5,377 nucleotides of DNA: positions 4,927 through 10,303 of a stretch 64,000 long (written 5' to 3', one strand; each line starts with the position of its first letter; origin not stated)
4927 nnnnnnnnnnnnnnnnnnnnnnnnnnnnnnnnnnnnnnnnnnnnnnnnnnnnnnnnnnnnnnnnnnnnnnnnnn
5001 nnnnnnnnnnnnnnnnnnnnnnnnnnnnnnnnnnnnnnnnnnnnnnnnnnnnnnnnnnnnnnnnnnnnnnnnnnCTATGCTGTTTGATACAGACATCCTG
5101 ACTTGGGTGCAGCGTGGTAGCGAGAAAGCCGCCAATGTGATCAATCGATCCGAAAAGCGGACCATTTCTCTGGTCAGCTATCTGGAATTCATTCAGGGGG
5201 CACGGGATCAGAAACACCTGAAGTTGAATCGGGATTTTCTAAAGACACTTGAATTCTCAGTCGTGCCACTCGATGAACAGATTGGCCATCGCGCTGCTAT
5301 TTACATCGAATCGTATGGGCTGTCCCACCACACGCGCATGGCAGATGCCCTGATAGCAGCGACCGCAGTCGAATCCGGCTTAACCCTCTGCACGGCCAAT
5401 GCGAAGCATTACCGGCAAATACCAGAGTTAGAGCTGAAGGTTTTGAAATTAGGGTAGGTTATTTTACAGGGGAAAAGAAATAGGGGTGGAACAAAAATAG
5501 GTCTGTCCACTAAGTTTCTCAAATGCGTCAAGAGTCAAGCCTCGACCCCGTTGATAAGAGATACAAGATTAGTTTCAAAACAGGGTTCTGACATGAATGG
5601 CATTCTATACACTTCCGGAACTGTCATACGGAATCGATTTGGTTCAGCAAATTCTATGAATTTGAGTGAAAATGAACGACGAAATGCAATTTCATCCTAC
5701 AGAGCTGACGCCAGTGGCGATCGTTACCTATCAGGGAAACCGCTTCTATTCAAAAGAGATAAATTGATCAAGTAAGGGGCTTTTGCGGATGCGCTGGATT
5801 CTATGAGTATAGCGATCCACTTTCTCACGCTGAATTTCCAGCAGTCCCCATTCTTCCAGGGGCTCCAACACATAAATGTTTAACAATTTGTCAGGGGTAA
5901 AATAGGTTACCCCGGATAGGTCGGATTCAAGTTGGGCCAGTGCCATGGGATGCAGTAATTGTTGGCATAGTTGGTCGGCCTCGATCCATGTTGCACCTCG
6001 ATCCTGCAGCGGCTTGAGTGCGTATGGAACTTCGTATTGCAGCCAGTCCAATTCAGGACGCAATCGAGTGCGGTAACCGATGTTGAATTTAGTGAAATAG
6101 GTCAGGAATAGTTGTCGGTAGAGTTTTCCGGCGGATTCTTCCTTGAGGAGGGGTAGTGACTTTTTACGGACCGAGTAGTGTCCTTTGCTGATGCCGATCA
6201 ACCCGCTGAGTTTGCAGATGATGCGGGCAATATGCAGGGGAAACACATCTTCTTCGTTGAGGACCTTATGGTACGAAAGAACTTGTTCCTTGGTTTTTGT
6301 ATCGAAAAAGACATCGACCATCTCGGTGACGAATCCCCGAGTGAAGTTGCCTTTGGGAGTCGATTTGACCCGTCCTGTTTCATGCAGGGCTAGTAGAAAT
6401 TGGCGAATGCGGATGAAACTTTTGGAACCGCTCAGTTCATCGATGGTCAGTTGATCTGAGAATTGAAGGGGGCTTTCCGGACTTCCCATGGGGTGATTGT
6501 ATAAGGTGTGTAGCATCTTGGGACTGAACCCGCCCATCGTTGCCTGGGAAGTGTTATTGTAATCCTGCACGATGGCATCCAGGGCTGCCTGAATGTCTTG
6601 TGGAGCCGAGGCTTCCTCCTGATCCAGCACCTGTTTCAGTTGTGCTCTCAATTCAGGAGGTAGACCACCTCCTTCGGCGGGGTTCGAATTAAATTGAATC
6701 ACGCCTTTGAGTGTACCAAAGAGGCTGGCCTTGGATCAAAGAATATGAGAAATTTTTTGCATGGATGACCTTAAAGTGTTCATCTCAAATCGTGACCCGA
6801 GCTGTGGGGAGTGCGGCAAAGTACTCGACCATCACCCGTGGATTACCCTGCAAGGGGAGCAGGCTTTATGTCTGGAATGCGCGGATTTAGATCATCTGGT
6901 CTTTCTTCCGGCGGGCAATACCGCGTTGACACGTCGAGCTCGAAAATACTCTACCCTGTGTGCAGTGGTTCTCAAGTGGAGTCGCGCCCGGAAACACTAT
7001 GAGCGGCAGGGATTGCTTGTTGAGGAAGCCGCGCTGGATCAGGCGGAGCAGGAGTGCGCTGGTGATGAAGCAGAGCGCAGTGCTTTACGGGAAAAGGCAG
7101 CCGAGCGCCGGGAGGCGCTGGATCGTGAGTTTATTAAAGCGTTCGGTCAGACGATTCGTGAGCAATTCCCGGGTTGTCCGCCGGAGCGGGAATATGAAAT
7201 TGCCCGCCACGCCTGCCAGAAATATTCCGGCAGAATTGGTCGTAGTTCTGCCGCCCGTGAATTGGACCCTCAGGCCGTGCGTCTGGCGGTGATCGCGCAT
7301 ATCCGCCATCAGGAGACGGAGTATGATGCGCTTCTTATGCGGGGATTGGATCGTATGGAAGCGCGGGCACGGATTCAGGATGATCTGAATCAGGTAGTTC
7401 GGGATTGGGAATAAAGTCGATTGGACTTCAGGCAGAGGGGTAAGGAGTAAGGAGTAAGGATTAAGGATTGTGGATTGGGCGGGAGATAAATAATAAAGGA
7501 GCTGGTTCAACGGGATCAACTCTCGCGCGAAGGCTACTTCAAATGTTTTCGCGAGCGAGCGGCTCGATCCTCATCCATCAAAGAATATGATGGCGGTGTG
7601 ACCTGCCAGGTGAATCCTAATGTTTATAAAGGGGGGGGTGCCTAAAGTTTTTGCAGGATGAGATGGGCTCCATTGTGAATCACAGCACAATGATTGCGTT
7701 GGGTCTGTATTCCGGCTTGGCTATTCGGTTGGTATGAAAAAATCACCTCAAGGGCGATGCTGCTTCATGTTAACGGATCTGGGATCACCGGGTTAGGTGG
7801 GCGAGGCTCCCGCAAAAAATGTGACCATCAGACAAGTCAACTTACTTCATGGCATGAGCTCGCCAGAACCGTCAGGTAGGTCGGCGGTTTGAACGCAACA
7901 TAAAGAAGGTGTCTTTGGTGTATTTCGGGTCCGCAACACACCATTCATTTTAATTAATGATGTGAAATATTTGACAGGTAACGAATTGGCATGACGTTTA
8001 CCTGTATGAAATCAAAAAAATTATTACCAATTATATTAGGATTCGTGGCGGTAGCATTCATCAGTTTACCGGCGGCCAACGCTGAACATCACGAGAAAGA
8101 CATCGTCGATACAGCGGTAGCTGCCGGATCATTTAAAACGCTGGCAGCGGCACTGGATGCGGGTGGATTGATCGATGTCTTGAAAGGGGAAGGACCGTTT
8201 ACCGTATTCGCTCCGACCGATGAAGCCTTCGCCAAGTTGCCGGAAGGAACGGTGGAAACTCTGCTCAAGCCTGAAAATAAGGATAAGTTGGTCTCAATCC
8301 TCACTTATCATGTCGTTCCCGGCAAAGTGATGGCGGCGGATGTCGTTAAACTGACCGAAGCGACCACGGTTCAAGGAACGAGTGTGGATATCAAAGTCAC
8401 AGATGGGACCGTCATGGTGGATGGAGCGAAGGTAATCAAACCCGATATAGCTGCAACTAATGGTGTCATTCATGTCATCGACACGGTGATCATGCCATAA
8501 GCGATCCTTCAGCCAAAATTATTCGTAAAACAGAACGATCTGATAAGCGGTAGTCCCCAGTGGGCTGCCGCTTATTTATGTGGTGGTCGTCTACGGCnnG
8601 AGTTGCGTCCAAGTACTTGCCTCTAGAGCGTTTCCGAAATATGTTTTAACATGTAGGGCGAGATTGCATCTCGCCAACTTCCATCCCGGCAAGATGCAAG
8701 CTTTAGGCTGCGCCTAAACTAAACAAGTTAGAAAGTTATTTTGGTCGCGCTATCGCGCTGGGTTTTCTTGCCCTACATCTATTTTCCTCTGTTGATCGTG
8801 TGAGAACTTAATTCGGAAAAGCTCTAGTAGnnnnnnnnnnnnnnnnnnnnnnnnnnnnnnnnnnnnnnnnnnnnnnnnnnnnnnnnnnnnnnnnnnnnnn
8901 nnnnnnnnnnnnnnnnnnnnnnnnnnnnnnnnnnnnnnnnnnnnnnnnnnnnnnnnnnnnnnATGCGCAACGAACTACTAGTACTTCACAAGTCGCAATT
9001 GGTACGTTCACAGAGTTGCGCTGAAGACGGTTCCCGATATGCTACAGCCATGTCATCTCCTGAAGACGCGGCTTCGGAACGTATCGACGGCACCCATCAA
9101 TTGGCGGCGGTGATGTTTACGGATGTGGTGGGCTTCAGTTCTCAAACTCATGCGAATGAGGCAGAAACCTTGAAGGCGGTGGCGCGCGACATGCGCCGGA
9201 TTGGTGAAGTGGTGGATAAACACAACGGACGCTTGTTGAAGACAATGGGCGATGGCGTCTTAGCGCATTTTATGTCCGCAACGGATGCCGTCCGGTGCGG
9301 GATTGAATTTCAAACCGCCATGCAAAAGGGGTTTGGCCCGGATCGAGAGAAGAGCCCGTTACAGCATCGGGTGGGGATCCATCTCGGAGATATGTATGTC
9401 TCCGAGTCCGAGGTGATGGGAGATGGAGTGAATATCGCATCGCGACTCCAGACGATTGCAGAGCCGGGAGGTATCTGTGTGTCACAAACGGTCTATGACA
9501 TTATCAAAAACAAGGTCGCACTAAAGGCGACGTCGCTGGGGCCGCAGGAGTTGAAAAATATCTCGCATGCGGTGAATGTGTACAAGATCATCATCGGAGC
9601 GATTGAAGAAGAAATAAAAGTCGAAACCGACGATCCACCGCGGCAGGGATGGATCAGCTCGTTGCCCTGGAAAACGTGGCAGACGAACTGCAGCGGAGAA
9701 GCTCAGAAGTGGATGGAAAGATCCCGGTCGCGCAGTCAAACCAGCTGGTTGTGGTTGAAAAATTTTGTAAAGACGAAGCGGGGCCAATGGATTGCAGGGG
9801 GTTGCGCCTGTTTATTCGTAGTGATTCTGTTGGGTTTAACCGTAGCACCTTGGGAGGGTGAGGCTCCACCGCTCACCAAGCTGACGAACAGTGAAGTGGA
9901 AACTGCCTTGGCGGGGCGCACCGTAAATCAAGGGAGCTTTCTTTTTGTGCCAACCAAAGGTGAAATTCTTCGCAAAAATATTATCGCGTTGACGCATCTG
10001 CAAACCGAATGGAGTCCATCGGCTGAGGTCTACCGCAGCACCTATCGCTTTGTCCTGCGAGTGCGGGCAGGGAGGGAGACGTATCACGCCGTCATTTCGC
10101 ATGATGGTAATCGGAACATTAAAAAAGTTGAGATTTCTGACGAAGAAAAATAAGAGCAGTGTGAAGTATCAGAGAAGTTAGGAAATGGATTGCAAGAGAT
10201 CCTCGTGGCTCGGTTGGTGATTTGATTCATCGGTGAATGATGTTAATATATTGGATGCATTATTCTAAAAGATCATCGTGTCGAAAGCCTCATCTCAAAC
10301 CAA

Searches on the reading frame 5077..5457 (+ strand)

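Call 57: search_protein_families(library=pfam, proteins=[window:5077-5457:+], max_evalue=0.01)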
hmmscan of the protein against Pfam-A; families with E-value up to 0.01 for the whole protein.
window:5077-5457:+ (126 aa): 1 family
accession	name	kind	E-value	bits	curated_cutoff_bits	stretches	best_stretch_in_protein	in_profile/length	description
PF01850.27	PIN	-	9.6e-13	49.2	23.6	1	1-113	1-116/120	PIN domain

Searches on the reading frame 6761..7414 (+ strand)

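Call 57: search_protein_families(library=pfam, proteins=[window:6761-7414:+], max_evalue=0.01)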
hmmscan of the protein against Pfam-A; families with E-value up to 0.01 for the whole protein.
window:6761-7414:+ (217 aa): 1 family
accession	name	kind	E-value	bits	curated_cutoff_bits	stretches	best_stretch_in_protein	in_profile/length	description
PF10056.14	DUF2293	-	3.2e-27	94.9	25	1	132-217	2-85/85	Uncharacterized conserved protein (DUF2293)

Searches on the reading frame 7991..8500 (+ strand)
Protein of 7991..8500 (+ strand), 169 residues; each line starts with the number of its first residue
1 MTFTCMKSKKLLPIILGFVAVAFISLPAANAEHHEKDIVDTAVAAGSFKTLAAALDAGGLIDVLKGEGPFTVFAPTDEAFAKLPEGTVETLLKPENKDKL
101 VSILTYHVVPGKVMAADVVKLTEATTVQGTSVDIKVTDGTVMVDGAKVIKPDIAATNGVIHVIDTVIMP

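Call 16: search_protein_families(library=pfam, proteins=[window:7991-8500:+])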
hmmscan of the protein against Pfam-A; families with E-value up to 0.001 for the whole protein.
window:7991-8500:+ (169 aa): 1 family
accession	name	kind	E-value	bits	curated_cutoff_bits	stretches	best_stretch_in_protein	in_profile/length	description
PF02469.27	Fasciclin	-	4.4e-42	143.6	22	1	47-169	2-123/123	Fasciclin domain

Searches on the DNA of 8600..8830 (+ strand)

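Call 22: search_dna_similar(query=window:8624-8826:+, collection=plasmids, mode=distant, max_evalue=0.01)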
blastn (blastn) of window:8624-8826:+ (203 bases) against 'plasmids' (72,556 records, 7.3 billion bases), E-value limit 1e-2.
No match.

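Call 54: search_rna_families(source=window, start=8600, end=8830, threshold=evalue, max_evalue=5)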
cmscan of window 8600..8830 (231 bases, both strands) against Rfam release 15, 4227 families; matches with E-value up to 5: 0.
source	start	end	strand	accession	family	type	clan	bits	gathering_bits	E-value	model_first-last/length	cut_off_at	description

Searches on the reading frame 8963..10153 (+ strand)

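Call 16: search_protein_families(library=pfam, proteins=[window:8963-10153:+])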
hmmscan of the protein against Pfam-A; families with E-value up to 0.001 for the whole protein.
window:8963-10153:+ (396 aa): 1 family
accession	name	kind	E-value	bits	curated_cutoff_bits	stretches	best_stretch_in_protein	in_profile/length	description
PF00211.25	Guanylate_cyc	-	1.1e-14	54.9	21.9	1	45-204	6-176/183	Adenylate and Guanylate cyclase catalytic domain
